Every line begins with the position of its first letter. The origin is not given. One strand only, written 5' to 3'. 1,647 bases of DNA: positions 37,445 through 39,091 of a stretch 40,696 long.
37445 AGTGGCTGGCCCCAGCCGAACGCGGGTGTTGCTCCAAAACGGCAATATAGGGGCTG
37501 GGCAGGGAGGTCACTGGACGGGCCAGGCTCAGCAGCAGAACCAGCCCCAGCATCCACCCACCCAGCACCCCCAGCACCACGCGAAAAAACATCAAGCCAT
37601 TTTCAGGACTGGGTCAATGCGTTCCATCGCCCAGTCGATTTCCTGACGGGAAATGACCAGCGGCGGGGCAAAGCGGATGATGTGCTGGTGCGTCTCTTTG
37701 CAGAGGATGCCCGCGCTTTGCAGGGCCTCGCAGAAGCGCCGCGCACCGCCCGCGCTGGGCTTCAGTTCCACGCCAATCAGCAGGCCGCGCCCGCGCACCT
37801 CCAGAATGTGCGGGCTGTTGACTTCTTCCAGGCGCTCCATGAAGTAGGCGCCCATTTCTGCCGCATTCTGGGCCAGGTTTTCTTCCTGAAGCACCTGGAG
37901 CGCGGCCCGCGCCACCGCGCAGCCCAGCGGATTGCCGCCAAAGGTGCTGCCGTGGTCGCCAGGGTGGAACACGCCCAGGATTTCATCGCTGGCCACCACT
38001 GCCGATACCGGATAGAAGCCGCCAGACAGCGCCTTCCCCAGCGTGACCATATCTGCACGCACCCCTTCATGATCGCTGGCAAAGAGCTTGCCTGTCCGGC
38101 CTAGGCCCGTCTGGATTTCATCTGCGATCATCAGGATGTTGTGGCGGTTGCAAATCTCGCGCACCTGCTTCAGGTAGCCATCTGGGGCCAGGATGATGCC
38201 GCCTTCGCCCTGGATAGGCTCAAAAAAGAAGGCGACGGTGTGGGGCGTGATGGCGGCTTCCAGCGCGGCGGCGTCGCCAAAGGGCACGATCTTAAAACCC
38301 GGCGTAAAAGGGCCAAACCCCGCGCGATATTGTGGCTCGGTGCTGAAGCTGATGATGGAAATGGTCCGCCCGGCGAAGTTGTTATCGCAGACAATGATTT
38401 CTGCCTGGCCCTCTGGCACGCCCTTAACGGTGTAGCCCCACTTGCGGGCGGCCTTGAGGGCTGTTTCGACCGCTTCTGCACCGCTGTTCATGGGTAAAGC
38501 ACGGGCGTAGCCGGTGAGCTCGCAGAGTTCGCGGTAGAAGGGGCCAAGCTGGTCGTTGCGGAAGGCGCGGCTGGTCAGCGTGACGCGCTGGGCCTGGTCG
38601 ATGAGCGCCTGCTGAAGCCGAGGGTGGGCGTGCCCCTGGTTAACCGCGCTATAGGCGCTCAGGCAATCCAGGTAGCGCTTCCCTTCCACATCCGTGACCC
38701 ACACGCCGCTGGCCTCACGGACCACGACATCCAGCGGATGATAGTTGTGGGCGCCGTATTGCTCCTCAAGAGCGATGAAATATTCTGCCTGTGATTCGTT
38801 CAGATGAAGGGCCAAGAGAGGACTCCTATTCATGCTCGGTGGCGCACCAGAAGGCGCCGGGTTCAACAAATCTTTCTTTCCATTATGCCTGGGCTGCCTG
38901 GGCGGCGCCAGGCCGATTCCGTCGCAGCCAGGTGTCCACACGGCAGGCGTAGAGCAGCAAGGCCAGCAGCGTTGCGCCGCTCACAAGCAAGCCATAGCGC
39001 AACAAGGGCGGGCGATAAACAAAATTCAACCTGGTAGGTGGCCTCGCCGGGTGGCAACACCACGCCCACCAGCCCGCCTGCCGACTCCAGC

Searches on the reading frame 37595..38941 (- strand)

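Call 91: search_protein_families(library=pfam, max_evalue=0.001, proteins=[window:37595-38941:-])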
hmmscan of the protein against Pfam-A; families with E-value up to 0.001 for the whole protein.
window:37595-38941:- (449 aa): 2 families
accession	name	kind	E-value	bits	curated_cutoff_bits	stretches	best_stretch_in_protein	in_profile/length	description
PF00202.27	Aminotran_3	-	6.9e-130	433.8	30.5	1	62-445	1-402/403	Aminotransferase class-III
PF01041.23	DegT_DnrJ_EryC1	-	3.2e-05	23.7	19.8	1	130-274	24-145/360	DegT/DnrJ/EryC1/StrS aminotransferase family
